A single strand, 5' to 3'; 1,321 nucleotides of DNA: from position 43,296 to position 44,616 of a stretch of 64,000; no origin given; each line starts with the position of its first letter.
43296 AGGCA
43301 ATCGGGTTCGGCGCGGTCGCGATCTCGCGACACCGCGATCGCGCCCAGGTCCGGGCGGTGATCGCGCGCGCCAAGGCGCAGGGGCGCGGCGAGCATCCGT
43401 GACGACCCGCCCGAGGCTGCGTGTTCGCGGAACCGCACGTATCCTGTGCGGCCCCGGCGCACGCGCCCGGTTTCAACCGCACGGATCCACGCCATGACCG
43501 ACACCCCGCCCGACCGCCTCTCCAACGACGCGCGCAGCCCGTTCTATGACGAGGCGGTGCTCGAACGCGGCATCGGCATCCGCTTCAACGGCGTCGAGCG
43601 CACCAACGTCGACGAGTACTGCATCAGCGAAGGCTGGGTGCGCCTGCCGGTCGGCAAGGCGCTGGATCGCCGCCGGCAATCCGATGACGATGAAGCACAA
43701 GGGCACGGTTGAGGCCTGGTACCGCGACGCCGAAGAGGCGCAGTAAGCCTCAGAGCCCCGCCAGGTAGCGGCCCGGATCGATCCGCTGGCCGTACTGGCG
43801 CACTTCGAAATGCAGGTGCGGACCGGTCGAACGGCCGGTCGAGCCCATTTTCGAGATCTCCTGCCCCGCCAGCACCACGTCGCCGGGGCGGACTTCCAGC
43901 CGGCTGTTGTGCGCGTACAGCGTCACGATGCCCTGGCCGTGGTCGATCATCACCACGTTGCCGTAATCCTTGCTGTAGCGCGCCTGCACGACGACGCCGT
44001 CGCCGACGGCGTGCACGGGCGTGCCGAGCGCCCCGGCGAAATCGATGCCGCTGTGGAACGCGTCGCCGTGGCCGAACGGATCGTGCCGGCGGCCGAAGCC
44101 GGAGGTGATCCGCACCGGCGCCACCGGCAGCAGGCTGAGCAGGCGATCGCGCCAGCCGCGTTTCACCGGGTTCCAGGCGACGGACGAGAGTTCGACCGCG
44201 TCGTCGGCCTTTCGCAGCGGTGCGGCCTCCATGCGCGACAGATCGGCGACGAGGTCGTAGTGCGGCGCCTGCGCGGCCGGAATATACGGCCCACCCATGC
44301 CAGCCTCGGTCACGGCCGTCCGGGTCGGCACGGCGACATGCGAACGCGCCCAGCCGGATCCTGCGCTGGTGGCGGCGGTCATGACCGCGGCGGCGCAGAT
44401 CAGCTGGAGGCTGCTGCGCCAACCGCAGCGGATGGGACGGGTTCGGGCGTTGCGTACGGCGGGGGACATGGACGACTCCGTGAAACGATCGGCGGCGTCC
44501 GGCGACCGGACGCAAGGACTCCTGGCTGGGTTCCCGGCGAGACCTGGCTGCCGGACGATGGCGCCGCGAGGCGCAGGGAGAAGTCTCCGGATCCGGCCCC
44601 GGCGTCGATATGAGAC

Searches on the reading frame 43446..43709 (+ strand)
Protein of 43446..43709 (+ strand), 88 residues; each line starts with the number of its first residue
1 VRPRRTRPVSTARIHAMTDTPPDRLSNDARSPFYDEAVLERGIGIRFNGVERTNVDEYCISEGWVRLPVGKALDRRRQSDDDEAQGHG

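Call 25: search_protein_families(library=pfam, proteins=[window:43446-43709:+], max_evalue=0.01)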
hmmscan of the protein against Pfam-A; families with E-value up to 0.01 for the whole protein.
window:43446-43709:+ (88 aa): 1 family
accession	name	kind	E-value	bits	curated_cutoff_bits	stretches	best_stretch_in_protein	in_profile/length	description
PF11730.13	DUF3297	-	9.8e-28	96.3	27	1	22-77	1-56/71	Protein of unknown function (DUF3297)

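Call 77: search_protein_families(library=padloc, proteins=[window:43446-43709:+], max_evalue=0.01)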
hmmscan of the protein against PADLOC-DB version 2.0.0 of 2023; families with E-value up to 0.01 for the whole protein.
window:43446-43709:+ (88 aa): 0 families

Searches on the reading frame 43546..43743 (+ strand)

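Call 25: search_protein_families(library=pfam, proteins=[window:43546-43743:+], max_evalue=0.01)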
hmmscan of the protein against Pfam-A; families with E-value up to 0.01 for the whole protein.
window:43546-43743:+ (66 aa): 1 family
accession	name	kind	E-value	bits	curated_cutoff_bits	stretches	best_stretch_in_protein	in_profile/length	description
PF11730.13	DUF3297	-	0.004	17.5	27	1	43-59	55-71/71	Protein of unknown function (DUF3297)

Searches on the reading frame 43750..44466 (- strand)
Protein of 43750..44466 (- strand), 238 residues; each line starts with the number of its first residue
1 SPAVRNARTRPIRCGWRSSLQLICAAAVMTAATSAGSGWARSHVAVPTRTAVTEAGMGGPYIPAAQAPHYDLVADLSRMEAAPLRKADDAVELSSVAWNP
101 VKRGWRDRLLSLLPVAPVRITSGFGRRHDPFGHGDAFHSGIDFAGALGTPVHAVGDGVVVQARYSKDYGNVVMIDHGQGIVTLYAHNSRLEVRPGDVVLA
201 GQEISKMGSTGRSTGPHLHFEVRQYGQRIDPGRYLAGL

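Call 25: search_protein_families(library=pfam, proteins=[window:43750-44466:-], max_evalue=0.01)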
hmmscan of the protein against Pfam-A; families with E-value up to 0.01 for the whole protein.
window:43750-44466:- (238 aa): 1 family
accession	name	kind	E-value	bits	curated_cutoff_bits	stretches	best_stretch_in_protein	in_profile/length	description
PF01551.29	Peptidase_M23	-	1e-37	128.7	28.7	1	137-231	2-96/96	Peptidase family M23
